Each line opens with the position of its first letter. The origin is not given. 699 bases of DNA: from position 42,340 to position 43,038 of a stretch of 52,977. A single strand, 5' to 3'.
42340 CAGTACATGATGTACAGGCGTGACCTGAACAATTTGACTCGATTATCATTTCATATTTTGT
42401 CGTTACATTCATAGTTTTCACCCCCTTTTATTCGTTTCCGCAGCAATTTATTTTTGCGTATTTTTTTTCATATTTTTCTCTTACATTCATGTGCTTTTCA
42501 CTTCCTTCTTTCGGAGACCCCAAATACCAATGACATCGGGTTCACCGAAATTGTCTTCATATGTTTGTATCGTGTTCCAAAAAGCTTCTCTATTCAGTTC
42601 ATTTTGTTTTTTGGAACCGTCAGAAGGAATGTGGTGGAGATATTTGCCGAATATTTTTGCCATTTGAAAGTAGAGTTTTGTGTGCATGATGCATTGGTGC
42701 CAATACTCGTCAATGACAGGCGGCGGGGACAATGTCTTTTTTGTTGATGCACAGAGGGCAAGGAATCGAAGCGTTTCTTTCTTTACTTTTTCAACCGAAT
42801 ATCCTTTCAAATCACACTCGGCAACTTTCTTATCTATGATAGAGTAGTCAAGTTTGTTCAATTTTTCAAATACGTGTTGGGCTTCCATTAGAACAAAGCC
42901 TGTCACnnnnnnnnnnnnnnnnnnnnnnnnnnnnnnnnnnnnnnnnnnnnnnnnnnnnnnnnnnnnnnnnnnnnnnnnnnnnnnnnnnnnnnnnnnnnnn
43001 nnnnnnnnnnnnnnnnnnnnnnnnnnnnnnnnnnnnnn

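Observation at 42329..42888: Two unannotated tandem Cys-rich micro-ORFs with a shared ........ leader, coupled to a GRDP-like His-motif protein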

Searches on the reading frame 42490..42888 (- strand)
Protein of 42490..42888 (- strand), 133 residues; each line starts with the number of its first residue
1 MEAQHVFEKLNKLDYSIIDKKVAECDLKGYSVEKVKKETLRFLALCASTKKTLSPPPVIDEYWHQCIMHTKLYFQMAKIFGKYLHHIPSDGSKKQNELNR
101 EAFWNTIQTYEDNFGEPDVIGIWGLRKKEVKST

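Call 3: search_protein_families(library=pfam, proteins=[window:42490-42888:-], max_evalue=0.1)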
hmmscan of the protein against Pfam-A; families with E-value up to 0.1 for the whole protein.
seq(133 aa): 0 families

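Call 4: search_protein_families(library=ncbifam, proteins=[window:42490-42888:-], max_evalue=1)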
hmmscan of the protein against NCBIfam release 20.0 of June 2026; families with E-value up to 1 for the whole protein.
seq(133 aa): 1 family
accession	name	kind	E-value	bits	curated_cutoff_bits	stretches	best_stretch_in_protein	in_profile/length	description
NF008505.0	PRK11415.1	equivalog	0.12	12.6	91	1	6-40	22-56/74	hypothetical protein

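Call 5: find_homologous_proteins(query=window:42490-42888:-, max_evalue=0.001)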
Query seq(133 aa) (133 aa): 3 proteins with E <= 0.001 among 7 candidates.
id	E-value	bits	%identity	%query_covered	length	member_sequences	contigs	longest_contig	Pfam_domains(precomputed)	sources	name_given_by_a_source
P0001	2.9e-86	304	100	100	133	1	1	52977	PF27765.1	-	-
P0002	1.2e-66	241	78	98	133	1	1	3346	PF27765.1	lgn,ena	-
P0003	9.3e-33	131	45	90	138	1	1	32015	PF27765.1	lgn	-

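Call 7: find_encoding_contigs(protein=P0002, flank=5000)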
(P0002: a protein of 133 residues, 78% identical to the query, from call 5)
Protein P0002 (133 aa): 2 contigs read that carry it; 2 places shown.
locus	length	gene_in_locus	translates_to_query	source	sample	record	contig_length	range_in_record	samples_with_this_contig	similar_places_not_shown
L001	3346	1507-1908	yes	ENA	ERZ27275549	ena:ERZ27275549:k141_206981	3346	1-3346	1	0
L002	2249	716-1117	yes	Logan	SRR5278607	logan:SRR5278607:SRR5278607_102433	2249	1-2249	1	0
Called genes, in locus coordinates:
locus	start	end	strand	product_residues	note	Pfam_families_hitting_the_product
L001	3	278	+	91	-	?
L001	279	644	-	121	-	PF12802:MarR_2 (weak)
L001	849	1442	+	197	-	-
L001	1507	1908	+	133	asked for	PF27765:UCP032817-like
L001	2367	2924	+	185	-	PF13302:Acetyltransf_3, PF13420:Acetyltransf_4, PF00583:Acetyltransf_1, PF13673:Acetyltransf_10 (weak), PF13508:Acetyltransf_7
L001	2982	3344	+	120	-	?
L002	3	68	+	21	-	?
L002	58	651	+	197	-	-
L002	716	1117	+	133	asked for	PF27765:UCP032817-like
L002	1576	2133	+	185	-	PF13302:Acetyltransf_3, PF13420:Acetyltransf_4, PF00583:Acetyltransf_1, PF13673:Acetyltransf_10 (weak), PF13508:Acetyltransf_7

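Call 8: find_encoding_contigs(protein=P0003, flank=6000)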
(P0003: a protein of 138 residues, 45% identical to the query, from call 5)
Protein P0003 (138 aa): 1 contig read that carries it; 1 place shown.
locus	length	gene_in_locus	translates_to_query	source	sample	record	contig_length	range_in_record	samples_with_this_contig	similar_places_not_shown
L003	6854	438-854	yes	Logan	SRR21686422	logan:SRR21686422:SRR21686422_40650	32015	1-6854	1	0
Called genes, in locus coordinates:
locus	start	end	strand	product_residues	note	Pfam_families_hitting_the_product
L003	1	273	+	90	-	?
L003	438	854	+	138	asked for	PF27765:UCP032817-like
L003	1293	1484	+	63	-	-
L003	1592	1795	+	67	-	-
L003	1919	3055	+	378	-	-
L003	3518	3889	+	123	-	-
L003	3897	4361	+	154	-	-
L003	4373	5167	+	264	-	-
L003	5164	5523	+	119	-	-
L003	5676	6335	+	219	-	-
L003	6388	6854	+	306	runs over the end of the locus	-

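Call 18: find_related_loci(query=A1, collection=genome_contigs, flank=6000)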
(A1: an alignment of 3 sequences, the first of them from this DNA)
Query A1 (133 aa) in genome_contigs; peptide patterns used: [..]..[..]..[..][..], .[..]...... (x = any residue, [..] = any of these).
92 stretches matched a pattern, but none encodes a relative of the query by tblastn (E <= 1e-3).

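Call 19: find_related_loci(query=A1, collection=metagenome_contigs, flank=6000)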
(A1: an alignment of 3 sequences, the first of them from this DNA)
Query A1 (133 aa) in metagenome_contigs; peptide patterns used: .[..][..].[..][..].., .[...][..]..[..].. (x = any residue, [..] = any of these).
420 stretches matched a pattern; 25 encode a relative of the query (tblastn E <= 1e-3); 25 distinct loci.
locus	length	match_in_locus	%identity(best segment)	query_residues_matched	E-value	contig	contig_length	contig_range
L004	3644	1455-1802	32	14-127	4e-15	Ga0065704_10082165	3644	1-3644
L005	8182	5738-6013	33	29-117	2e-14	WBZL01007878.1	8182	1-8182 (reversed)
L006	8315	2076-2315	35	41-120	1e-13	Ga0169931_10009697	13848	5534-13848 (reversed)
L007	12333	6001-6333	33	13-119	1e-11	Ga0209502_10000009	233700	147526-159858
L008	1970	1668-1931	33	4-88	2e-10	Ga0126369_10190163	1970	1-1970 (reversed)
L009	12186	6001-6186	37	38-97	5e-10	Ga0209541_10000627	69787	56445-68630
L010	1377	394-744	28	6-112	1e-9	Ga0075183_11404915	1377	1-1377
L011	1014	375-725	28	6-112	1e-9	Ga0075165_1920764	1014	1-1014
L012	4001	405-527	50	51-91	3e-9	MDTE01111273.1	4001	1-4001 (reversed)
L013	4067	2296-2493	38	42-117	6e-9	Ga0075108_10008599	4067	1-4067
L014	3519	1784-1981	38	42-117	6e-9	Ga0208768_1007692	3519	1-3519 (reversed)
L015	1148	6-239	31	14-88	9e-9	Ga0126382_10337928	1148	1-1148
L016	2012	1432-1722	30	34-131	1e-8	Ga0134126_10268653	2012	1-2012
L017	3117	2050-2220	43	41-93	1e-8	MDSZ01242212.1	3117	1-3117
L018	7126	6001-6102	50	57-89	1e-8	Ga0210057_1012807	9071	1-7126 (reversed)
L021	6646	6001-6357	24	9-129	3e-8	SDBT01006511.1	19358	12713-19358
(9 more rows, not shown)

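Call 23: search_protein_families(library=pfam, proteins=[L004:1398-2096:+, L005:5660-7291:+, L006:1938-3281:+, L007:5653-6453:+, L009:5824-6303:+, L012:228-998:+, L016:1246-1848:+, L018:5818-6294:+, L021:5866-6414:+, L010:397-807:+], max_evalue=0.1)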
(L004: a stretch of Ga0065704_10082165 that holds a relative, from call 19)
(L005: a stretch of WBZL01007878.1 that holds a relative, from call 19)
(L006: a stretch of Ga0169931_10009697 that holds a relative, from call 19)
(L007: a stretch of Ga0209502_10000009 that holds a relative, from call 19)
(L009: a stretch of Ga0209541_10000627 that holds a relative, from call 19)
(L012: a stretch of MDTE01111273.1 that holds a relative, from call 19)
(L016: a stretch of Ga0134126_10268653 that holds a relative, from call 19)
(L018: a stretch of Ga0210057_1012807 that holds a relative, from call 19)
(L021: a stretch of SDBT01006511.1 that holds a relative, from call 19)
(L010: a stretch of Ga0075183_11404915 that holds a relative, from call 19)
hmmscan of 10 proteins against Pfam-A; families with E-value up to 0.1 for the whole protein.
L004:1398-2096:+ (233 aa): 3 families
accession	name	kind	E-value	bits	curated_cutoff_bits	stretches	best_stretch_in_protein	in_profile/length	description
PF19845.4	DUF6320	-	0.02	15.2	29.9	1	148-191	12-55/186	Family of unknown function (DUF6320)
PF18169.6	SLATT_6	-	0.048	13.7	27.1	1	147-200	32-85/176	SMODS and SLOG-associating 2TM effector domain 6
PF07173.17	GRDP-like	-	0.096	13.8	22.7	0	22-80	78-141/143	Glycine-rich domain-containing protein-like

L005:5660-7291:+ (544 aa): 2 families
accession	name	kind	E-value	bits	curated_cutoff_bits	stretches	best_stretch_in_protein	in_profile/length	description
PF04055.27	Radical_SAM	-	6e-14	53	29.5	1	143-318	1-164/166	Radical SAM superfamily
PF13353.11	Fer4_12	-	0.029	15.1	22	1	147-198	13-67/137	4Fe-4S single cluster domain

L006:1938-3281:+ (448 aa): 2 families
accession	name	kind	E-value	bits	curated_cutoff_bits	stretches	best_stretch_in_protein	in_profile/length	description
PF20990.2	DUF2207_C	-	0.017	15.3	33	0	221-367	14-185/247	Predicted membrane protein (DUF2207) C-terminal domain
PF02706.20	Wzz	-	0.084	13.6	25.5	0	350-381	16-47/91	Chain length determinant protein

L007:5653-6453:+ (267 aa): 2 families
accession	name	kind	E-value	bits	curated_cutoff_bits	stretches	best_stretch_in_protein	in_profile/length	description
PF12937.12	F-box-like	-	0.034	14.4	24.3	1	47-83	8-43/47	F-box-like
PF00646.38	F-box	-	0.065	13.6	20.5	0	47-82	8-42/43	F-box domain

L009:5824-6303:+ (160 aa): 0 families

L012:228-998:+ (257 aa): 2 families
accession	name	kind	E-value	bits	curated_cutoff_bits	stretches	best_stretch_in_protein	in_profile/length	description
PF11976.14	Rad60-SLD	-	3.2e-12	46.5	23.8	1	182-252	1-72/72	Ubiquitin-2 like Rad60 SUMO-like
PF00240.29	ubiquitin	-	7.1e-07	29.3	25.4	1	192-255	9-72/72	Ubiquitin family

L016:1246-1848:+ (201 aa): 0 families

L018:5818-6294:+ (159 aa): 0 families

L021:5866-6414:+ (183 aa): 0 families

L010:397-807:+ (137 aa): 2 families
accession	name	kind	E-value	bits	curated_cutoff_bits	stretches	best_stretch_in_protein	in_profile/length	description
PF08994.15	T4_Gp59_C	-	0.0035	18.4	25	1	10-65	35-88/109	T4 gene Gp59 loader of gp41 DNA helicase C-term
PF14288.11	FKS1_dom1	-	0.054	14.2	27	1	94-128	72-106/111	1,3-beta-glucan synthase subunit FKS1, domain-1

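Call 24: search_protein_families(library=ncbifam, proteins=[L004:1398-2096:+, L005:5660-7291:+, L006:1938-3281:+, L007:5653-6453:+, L009:5824-6303:+, L012:228-998:+, L016:1246-1848:+, L018:5818-6294:+, L021:5866-6414:+, L010:397-807:+], max_evalue=0.1)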
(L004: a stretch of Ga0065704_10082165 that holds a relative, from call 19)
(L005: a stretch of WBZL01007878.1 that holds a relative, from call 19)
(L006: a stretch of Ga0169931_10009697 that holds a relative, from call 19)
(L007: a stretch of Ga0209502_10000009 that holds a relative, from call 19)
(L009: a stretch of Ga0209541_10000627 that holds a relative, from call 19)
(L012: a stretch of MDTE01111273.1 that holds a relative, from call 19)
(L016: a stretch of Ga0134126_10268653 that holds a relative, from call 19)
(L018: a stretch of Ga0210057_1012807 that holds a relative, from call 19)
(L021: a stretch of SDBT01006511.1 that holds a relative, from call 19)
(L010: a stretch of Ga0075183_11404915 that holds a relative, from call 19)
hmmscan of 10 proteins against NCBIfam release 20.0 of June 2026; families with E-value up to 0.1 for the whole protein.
L004:1398-2096:+ (233 aa): 1 family
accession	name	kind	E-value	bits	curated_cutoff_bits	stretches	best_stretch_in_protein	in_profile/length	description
TIGR02893.2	spore_yabQ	equivalog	0.091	13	32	0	151-193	44-86/88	spore cortex biosynthesis protein YabQ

L005:5660-7291:+ (544 aa): 62 families (the best 25 are shown)
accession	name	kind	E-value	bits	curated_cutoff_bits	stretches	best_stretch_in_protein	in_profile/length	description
TIGR04053.2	TIGR04053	equivalog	1.6e-21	77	395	2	136-349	5-202/366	TIGR04053 family radical SAM/SPASM domain-containing protein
TIGR03913.1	rad_SAM_trio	equivalog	3.3e-18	65.3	591.75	1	138-490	18-352/477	GDL motif peptide-associated radical SAM/SPASM maturase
TIGR04051.1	rSAM_NirJ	equivalog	4.6e-17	62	515.45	2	146-338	9-181/354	heme d1 biosynthesis radical SAM protein NirJ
TIGR02109.1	PQQ_syn_pqqE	equivalog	1.1e-16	60.7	381.35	2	421-497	258-336/358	pyrroloquinoline quinone biosynthesis protein PqqE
TIGR04545.1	rSAM_ahbD_hemeb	equivalog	1.5e-16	60.8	500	2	142-338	3-180/339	heme b synthase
NF050035.1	rSAM_WgK_link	exception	1.5e-15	57.1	650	2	133-233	3-109/367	radical SAM/SPASM peptide maturase WgkB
TIGR02666.1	moaA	equivalog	3.9e-15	55.6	284.05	1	136-226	7-106/336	GTP 3',8-cyclase MoaA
TIGR04347.1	pseudo_SAM_Halo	equivalog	4.3e-15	55.9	525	2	136-229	36-130/390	TIGR04347 family pseudo-SAM/SPASM protein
TIGR04250.1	SCM_rSAM_ScmE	equivalog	5.3e-15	55.2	400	2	138-241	2-107/358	SynChlorMet cassette radical SAM/SPASM protein ScmE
TIGR04055.1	rSAM_NirJ2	equivalog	5.5e-15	55.7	500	2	143-227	4-89/326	putative heme d1 biosynthesis radical SAM protein NirJ2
TIGR04103.1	rSAM_nif11_3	equivalog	2e-14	53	725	1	143-490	9-342/412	nif11-class peptide radical SAM maturase 3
TIGR03470.1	HpnH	equivalog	3.3e-14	52.6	225.05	1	134-336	23-203/318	adenosyl-hopene transferase HpnH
TIGR04133.1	rSAM_w_lipo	hypoth_equivalog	6.8e-14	51.5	425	1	139-471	24-330/350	TIGR04133 family radical SAM/SPASM protein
TIGR02668.1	moaA_archaeal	equivalog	1.5e-13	50.5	325.25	1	139-225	10-99/303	GTP 3',8-cyclase MoaA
TIGR04546.1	rSAM_ahbC_deAc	equivalog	2.6e-13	49.5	650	2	141-338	41-218/390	12,18-didecarboxysiroheme deacetylase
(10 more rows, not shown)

L006:1938-3281:+ (448 aa): 2 families
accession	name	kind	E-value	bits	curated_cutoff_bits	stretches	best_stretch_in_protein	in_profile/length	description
TIGR04222.1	near_uncomplex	domain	0.0038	16.9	43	1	329-368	144-182/229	TIGR04222 domain-containing membrane protein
NF006229.0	PRK08361.1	equivalog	0.034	13.2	624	1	32-127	223-316/391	aspartate aminotransferase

L007:5653-6453:+ (267 aa): 0 families

L009:5824-6303:+ (160 aa): 0 families

L012:228-998:+ (257 aa): 0 families

L016:1246-1848:+ (201 aa): 0 families

L018:5818-6294:+ (159 aa): 0 families

L021:5866-6414:+ (183 aa): 0 families

L010:397-807:+ (137 aa): 1 family
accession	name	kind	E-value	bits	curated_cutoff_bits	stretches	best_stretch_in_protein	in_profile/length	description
NF045689.1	BCarotKetCrtO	equivalog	0.075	11.6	1000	1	53-122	63-134/563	beta-carotene ketolase CrtO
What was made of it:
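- The domain is fused to a radical-SAM/SPASM enzyme in L005 (calls 23-24).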

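Call 25: search_protein_representatives(alignment_id=A1)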
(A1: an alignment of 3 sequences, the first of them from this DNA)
Query: 3 sequences, 133 profile positions. Proteins with E-value up to 0.001 (for the whole library): 6131; up to 1e-10: 362; up to 1e-30: 6. The best 150 are listed.
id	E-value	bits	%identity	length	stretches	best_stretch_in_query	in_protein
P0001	9.1e-76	268.4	-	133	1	1-132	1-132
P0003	5.5e-65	233.5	-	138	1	1-133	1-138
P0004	4.2e-35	136.8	-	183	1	3-128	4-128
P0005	6.3e-34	133.0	-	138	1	3-132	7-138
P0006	1.5e-31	125.2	-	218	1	3-130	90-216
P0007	7.8e-31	122.9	-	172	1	1-128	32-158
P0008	4.8e-30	120.4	-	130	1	5-127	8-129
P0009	7.3e-30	119.8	-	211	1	3-129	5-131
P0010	2.3e-28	114.9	-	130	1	3-128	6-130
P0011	3.9e-28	114.2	-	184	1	3-128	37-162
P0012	9.3e-28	113.0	-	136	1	1-130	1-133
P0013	1.5e-26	109.0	-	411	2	11-118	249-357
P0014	2.6e-26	108.3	-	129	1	4-128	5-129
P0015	5.9e-25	103.9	-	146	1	1-129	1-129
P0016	2.0e-24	102.2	-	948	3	30-123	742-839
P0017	1.5e-23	99.4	-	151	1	2-130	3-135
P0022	1.9e-20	89.3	-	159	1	8-130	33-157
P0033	4.0e-17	78.6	-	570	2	40-126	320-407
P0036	5.6e-17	78.1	-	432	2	37-124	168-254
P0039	1.1e-16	77.1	-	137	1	8-130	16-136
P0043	5.3e-16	74.9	-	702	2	34-118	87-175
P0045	1.5e-15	73.5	-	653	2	35-124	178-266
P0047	1.9e-15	73.1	-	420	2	31-124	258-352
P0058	1.3e-14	70.5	-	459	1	17-116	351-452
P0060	1.9e-14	69.9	-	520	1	34-123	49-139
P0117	1.2e-12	64.0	-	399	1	29-125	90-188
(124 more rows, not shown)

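Call 26: predict_structure(alignment_id=A1)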
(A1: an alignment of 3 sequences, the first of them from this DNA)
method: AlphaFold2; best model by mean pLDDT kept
length: 133 residues; sequences in the alignment: 3
mean_pLDDT: 59.6   pTM: 0.56
mean pLDDT of the five models: 59.6, 57.3, 55.7, 53.6, 52.5
residues with pLDDT >= 90: 0; 70-90: 45; 50-70: 43; < 50: 45
segments of 3 or more residues with pLDDT < 50: 84-93, 98-100, 106-133
pLDDT, mean of each block of 10 residues (from residue 1): 77 86 77 82 69 59 67 65 42 46 48 35 29 31
secondary structure, 60 per line:
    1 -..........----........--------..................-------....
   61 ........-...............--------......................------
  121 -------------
elements in order: H2-11 H16-23 H32-49 H57-68 H70-84 H93-114
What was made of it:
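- Tried and rejected: First AF2 run with 3 sequences: unusable (pLDDT 59.6, call 26).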

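Call 31: find_homologous_proteins(query=A2, max_evalue=1e-10)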
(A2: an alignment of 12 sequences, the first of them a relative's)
Query A2 (12 sequences) (133 aa, profile of the alignment): 7 proteins with E <= 1e-10 among 312 candidates.
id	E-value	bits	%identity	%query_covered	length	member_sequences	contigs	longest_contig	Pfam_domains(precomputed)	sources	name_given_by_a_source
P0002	1.0e-53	198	78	98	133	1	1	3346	PF27765.1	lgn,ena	-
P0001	1.7e-53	198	100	100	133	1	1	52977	PF27765.1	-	-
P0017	1.6e-46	175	33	95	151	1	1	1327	PF27765.1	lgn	-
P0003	6.4e-44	167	45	90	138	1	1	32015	PF27765.1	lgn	-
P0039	1.4e-42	162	34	95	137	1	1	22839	PF27765.1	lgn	-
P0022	7.0e-40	154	39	89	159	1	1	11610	PF27765.1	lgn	-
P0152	2.8e-12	64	33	85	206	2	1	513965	PF27765.1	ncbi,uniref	ncbi:glycine-rich domain-containing protein [Nonomuraea purpurea]|uniref:Glycine-rich domain-contain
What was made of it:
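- On PF27765 UCP032817-like (Pfam): The precomputed Pfam tag PF27765.1 is given for the window protein P0001 and for all close homologues (calls 5, 7, 8, 31).
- Tried and rejected: Homologue search with the tail-less alignment: returned only 3 further usable proteins (call 31), so P0005, P0008, P0010, P0012 and P0014 could not be placed in genomic context.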

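Call 32: find_encoding_contigs(protein=P0039, flank=4000, max_places=3)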
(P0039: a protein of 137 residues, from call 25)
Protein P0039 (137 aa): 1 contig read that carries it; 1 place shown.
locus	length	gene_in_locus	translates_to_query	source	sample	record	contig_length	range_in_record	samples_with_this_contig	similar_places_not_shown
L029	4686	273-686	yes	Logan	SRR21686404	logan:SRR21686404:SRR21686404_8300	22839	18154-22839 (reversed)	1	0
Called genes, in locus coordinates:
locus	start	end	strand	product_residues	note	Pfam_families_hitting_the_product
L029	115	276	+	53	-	-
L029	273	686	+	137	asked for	PF27765:UCP032817-like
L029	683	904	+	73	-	-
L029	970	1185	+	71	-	-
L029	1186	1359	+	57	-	-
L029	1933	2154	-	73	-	-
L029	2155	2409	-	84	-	-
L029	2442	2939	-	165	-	PF02517:Rce1-like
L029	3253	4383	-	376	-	-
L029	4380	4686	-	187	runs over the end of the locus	-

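Call 33: find_encoding_contigs(protein=P0022, flank=4000, max_places=3)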
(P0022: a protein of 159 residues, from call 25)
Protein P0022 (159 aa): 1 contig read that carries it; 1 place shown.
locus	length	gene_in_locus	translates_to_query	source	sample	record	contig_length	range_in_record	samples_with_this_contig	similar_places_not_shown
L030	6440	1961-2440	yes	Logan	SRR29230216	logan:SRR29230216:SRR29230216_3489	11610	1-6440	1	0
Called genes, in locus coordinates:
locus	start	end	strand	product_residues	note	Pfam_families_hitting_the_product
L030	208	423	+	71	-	-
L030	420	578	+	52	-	-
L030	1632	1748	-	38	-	-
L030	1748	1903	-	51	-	-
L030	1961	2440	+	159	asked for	PF27765:UCP032817-like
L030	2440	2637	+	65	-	-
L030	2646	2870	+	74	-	-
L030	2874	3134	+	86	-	-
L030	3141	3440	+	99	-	-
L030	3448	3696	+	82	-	-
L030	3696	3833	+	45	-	-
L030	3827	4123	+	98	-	-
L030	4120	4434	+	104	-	-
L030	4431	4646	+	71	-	-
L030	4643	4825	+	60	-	-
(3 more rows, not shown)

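Call 34: find_encoding_contigs(protein=P0017, flank=4000, max_places=3)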
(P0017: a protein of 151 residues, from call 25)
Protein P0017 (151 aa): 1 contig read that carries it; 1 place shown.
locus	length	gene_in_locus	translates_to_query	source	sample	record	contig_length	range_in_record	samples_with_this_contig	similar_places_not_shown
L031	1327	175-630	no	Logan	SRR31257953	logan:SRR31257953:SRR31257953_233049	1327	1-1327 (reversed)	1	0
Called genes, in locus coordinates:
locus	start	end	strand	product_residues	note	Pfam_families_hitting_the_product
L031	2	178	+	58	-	?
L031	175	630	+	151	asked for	PF27765:UCP032817-like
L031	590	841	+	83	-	-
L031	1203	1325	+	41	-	?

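Call 36: search_protein_families(library=phrogs, proteins=[P0001, P0003, P0039, P0022, P0004], max_evalue=0.01)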
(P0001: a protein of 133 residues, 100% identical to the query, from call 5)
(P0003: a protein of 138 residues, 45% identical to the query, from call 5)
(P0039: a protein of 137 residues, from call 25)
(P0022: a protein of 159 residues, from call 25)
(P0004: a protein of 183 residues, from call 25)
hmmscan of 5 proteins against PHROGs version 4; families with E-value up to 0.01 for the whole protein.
P0001 (133 aa): 0 families

P0003 (138 aa): 0 families

P0039 (137 aa): 0 families

P0022 (159 aa): 0 families

P0004 (183 aa): 0 families

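Call 37: search_protein_families(library=padloc, proteins=[P0001, P0003, P0039, P0022, P0004], max_evalue=0.01)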
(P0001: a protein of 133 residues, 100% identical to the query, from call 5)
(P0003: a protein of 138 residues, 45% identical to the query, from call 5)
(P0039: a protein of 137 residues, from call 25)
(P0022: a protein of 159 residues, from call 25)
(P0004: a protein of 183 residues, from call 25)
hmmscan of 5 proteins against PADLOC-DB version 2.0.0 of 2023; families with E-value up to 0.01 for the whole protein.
P0001 (133 aa): 0 families

P0003 (138 aa): 0 families

P0039 (137 aa): 0 families

P0022 (159 aa): 0 families

P0004 (183 aa): 0 families
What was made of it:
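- Tried and rejected: PHROGs and PADLOC: no hits for the domain or the zinc-ribbon proteins (calls 36, 37).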

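Call 48: find_related_loci(query=A4, collection=genome_contigs, flank=5000)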
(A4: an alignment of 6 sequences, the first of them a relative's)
Query A4 (133 aa) in genome_contigs; peptide patterns used: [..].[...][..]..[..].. (x = any residue, [..] = any of these).
12 stretches matched a pattern; 9 encode a relative of the query (tblastn E <= 1e-3); 9 distinct loci.
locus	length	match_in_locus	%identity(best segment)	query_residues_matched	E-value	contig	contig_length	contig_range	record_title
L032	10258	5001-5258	37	41-127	4e-17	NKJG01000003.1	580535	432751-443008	MAG: Bacteroidetes bacterium B1(2017) isolate B1 NODE_26, whole genome shotgun sequence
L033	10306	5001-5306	32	33-132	1e-14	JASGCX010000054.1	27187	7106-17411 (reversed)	MAG: Flavobacterium sp. isolate MAG17 NODE_818_length_27187_cov_51.191950, whole genome shotgun sequence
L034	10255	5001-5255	38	41-123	5e-14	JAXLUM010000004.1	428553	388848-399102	MAG: Chitinophagales bacterium isolate STL-BAC30 C1.107.fa-4, whole genome shotgun sequence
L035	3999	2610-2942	31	19-127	7e-14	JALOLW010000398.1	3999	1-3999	MAG: Spirosomataceae bacterium isolate Prado035 scaffold_70154, whole genome shotgun sequence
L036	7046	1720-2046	29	14-123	3e-13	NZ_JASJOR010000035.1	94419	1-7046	Xanthocytophaga flavus strain NT2B1 NODE_35_length_94419_cov_26.436198, whole genome shotgun sequence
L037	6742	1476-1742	33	38-128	2e-11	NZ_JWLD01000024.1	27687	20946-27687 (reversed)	Leisingera sp. ANG-Vp contig_24, whole genome shotgun sequence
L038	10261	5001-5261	33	34-117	3e-11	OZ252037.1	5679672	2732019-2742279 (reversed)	MAG: Flavisolibacter sp. isolate 76ae5774-17f9-4149-863b-b63760e08cf3 genome assembly, chromosome: 1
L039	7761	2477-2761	28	37-129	1e-10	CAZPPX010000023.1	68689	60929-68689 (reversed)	MAG TPA_asm: uncultured Phycisphaeraceae bacterium isolate SRP302895_co1_205 genome assembly, contig: NODE_720_length_68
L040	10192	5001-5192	34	38-99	3e-6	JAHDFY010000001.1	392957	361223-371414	MAG: bacterium isolate MAG-33 RZ_31, whole genome shotgun sequence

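Call 49: predict_structure(alignment_id=A3)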
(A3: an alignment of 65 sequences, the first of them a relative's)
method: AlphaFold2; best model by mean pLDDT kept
length: 133 residues; sequences in the alignment: 65
mean_pLDDT: 94.1   pTM: 0.88
mean pLDDT of the five models: 94.1, 93.8, 93.6, 93.2, 93.1
residues with pLDDT >= 90: 117; 70-90: 9; 50-70: 7; < 50: 0
segments of 3 or more residues with pLDDT < 50: none
pLDDT, mean of each block of 10 residues (from residue 1): 96 98 96 98 98 97 98 98 93 96 97 92 76 58
secondary structure, 60 per line:
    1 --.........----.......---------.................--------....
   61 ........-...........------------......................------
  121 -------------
elements in order: H3-11 H16-22 H32-48 H57-68 H70-80 H93-114
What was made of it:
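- On TIGR04222 domain-containing membrane protein: The AF2 model is a soluble six-helix domain (call 49).
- The model is confident (pLDDT 94.1, call 49).
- Tried and rejected: It was replaced by the 65-sequence run (call 49).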
